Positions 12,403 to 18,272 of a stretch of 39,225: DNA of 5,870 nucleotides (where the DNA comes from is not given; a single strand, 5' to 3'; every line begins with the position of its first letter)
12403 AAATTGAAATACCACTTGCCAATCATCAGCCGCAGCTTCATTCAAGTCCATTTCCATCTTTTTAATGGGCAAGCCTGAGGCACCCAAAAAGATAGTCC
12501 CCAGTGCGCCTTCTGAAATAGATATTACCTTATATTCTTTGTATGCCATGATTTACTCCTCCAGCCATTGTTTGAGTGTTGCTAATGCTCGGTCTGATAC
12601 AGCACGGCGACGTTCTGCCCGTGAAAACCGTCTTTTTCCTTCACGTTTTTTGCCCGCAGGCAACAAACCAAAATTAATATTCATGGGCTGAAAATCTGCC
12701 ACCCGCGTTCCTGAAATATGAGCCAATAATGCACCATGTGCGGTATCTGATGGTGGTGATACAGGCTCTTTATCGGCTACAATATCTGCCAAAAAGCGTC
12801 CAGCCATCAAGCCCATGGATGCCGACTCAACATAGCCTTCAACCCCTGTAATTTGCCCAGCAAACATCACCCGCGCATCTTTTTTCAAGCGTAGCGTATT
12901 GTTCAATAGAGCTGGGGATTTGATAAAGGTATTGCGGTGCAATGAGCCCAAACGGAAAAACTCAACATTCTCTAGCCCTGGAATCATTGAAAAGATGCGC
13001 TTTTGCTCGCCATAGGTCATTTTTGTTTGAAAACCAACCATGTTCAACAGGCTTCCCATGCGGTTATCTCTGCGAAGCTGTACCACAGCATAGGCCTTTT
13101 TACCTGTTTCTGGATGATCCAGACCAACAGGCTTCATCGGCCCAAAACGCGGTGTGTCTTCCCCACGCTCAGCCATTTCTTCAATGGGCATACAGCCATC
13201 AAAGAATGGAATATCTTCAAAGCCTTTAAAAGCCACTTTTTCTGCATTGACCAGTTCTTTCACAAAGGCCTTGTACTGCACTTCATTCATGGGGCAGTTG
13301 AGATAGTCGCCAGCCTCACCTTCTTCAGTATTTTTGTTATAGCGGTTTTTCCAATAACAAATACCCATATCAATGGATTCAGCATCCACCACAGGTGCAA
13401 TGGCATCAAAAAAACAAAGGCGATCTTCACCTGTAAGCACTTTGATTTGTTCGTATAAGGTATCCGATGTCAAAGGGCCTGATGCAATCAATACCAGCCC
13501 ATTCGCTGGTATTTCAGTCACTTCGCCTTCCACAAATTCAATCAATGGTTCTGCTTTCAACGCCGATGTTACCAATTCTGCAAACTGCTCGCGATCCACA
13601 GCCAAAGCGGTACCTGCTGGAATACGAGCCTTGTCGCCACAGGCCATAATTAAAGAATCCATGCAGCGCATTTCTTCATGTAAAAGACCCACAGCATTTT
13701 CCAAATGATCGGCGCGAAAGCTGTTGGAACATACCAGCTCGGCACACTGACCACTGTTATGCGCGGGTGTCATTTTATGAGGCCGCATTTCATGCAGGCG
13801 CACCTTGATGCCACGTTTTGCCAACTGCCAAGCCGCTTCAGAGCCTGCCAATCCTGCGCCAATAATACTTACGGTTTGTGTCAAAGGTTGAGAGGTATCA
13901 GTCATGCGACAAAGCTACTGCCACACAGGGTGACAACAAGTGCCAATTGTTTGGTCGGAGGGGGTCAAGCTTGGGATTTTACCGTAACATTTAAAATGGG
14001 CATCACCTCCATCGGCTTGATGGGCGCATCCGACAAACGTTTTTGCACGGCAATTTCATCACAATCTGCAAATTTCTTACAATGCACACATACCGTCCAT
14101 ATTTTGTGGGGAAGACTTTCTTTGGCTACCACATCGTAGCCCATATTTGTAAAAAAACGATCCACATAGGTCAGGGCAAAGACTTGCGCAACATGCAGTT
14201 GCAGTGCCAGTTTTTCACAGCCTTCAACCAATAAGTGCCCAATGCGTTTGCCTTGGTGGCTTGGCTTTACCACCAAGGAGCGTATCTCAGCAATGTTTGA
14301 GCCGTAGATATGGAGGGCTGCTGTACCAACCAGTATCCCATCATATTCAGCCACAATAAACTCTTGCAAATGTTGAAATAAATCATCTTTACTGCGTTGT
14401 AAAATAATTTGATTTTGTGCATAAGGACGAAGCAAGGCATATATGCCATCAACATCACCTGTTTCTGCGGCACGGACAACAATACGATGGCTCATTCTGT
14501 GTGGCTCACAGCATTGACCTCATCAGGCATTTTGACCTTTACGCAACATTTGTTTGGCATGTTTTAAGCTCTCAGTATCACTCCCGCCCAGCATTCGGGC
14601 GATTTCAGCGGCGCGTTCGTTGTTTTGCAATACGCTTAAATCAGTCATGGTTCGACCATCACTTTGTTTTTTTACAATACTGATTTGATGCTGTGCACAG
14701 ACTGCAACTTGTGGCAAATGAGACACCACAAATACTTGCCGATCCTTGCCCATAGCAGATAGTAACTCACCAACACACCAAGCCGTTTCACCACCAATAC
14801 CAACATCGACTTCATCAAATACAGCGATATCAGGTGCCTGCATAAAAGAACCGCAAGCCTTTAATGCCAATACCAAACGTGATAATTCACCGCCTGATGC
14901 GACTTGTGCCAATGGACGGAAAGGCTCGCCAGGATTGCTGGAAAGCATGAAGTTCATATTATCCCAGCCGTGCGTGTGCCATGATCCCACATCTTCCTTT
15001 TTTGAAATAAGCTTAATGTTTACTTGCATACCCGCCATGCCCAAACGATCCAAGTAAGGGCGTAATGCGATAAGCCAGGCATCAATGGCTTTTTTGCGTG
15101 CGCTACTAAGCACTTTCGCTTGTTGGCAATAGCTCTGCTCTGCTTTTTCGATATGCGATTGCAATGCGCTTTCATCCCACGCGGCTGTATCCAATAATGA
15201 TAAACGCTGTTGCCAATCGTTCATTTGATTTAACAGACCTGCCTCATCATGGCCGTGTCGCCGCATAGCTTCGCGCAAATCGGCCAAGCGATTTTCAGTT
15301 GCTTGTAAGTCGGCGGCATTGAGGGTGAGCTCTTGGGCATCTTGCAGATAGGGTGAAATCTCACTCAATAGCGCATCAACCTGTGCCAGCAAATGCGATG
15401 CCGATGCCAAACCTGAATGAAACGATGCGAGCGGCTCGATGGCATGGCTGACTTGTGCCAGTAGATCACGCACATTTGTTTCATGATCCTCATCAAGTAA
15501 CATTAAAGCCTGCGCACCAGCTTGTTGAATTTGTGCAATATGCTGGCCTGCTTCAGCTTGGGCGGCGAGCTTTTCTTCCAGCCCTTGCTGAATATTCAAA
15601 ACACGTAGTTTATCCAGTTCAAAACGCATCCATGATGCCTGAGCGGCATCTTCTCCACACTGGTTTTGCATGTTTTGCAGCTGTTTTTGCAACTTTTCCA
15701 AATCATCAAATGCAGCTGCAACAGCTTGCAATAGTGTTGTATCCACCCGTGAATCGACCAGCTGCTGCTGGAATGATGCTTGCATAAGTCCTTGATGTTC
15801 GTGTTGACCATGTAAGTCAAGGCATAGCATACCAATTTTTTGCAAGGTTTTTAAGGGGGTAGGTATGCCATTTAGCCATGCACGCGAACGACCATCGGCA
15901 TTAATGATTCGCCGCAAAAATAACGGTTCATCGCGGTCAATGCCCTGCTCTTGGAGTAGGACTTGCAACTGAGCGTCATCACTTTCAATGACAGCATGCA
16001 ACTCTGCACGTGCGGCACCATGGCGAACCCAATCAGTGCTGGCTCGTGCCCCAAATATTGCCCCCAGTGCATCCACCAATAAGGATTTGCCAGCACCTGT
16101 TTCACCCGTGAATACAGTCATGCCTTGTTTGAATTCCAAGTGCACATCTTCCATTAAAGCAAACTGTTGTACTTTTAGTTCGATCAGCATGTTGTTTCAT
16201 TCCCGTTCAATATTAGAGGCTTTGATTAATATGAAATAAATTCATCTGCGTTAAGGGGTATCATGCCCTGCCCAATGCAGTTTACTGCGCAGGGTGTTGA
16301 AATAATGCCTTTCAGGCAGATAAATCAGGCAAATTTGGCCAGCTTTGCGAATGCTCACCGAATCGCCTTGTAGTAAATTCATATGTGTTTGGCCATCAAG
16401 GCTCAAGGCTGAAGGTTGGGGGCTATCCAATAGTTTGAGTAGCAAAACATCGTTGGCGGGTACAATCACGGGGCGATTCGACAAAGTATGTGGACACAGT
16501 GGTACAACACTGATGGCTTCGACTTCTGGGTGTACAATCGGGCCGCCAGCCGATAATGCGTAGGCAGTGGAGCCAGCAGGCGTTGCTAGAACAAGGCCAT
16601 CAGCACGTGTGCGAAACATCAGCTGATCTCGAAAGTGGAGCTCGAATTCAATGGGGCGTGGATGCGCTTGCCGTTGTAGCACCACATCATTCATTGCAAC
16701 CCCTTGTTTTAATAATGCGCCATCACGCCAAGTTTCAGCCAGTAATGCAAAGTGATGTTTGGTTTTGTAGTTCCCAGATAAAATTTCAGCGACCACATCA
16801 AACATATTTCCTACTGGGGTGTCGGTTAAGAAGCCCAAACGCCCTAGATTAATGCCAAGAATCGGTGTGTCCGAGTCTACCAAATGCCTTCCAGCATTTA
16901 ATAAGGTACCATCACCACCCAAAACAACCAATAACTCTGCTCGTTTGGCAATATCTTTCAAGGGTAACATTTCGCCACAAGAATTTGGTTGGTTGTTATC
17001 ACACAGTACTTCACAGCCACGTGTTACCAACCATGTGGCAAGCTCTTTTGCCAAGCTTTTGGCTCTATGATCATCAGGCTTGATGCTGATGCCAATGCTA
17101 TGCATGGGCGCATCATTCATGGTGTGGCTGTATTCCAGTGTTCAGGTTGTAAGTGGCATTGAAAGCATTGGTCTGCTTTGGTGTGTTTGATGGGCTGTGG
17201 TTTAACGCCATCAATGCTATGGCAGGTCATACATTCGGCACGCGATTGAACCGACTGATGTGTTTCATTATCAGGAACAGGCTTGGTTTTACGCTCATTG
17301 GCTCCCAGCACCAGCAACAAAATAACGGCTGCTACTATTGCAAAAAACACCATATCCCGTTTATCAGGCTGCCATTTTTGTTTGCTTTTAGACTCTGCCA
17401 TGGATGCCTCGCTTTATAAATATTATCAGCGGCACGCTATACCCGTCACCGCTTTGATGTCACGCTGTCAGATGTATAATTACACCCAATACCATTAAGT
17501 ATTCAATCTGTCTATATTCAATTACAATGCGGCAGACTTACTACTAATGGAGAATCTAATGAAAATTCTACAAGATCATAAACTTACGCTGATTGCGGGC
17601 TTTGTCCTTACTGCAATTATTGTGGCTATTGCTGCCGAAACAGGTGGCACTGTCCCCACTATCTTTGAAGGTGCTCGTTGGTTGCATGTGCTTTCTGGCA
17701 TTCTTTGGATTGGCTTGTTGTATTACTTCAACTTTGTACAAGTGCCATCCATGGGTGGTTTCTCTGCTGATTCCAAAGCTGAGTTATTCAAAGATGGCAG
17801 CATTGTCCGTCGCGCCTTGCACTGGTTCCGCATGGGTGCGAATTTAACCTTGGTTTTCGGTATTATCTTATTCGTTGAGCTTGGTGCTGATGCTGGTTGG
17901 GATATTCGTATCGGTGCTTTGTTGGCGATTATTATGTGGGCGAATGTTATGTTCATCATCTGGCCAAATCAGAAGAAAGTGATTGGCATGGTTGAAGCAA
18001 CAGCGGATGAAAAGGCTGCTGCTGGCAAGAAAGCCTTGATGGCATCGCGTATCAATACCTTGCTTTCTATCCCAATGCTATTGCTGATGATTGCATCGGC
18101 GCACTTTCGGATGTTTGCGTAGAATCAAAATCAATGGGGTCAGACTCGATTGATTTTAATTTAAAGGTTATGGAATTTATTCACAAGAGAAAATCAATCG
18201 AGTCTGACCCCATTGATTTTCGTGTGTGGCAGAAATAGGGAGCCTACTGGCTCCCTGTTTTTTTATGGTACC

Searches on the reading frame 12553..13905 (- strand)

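Call 53: search_protein_families(library=pfam, proteins=[window:12553-13905:-], max_evalue=0.00001)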
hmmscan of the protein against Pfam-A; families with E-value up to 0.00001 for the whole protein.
window:12553-13905:- (450 aa): 3 families
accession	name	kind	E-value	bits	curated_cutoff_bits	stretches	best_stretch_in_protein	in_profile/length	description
PF01134.28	GIDA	-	7.4e-94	315.4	22.1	1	12-379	2-390/391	Glucose inhibited division protein A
PF01266.30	DAO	-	3.9e-07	30.4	27.9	1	12-111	2-102/353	FAD dependent oxidoreductase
PF13450.12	NAD_binding_8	-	4.5e-06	27.3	21.9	1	14-43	1-30/68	NAD(P)-binding Rossmann-like domain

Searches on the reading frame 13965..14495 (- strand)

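Call 54: search_protein_families(library=pfam, proteins=[window:13965-14495:-], max_evalue=0.00001)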
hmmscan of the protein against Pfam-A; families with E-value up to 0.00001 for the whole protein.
window:13965-14495:- (176 aa): 3 families
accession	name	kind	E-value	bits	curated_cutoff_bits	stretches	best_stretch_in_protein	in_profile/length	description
PF00583.31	Acetyltransf_1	-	6.3e-13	49.5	20.7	1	36-114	25-110/116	Acetyltransferase (GNAT) family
PF13508.13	Acetyltransf_7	-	1.6e-10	41.7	27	1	44-120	3-82/84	Acetyltransferase (GNAT) domain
PF13673.13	Acetyltransf_10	-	2.1e-09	37.9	23.6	1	41-128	28-115/128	Acetyltransferase (GNAT) domain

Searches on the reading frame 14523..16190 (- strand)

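Call 54: search_protein_families(library=pfam, proteins=[window:14523-16190:-], max_evalue=0.00001)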
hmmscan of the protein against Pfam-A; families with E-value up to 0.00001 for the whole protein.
window:14523-16190:- (555 aa): 3 families
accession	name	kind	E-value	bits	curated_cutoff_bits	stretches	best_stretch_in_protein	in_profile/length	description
PF02463.25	SMC_N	-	4e-14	53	40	1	2-509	2-215/220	RecF/RecN/SMC N terminal domain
PF13476.12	AAA_23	-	6.9e-09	37.1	27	1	5-176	2-95/201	AAA domain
PF13555.12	AAA_29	-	4.3e-06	26.8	27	1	12-49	11-49/61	P-loop containing region of AAA domain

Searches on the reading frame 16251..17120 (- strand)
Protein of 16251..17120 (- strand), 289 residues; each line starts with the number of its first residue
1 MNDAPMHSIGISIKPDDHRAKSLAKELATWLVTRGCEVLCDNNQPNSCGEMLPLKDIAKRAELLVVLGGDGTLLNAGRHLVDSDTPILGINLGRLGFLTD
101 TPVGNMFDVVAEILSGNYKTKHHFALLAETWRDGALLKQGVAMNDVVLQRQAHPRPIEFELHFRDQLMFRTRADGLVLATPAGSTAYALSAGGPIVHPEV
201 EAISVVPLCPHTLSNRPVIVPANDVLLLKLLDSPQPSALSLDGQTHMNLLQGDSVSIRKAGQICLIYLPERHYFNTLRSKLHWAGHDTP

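Call 54: search_protein_families(library=pfam, proteins=[window:16251-17120:-], max_evalue=0.00001)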
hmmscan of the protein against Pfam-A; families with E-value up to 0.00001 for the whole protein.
window:16251-17120:- (289 aa): 2 families
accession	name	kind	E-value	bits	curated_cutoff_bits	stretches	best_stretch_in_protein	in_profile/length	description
PF20143.4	NAD_kinase_C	-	6.9e-32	110.3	23.7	1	143-260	1-117/126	ATP-NAD kinase C-terminal domain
PF01513.26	NAD_kinase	-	1.3e-18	68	25.5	1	9-118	1-130/130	ATP-NAD kinase N-terminal domain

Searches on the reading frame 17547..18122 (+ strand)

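Call 54: search_protein_families(library=pfam, proteins=[window:17547-18122:+], max_evalue=0.00001)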
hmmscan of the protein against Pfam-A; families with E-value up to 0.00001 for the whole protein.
window:17547-18122:+ (191 aa): 1 family
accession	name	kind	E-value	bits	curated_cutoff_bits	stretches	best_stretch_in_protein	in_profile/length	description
PF06181.16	Urate_ox_N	-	3.5e-19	69.8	26.9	1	120-189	174-242/295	Urate oxidase N-terminal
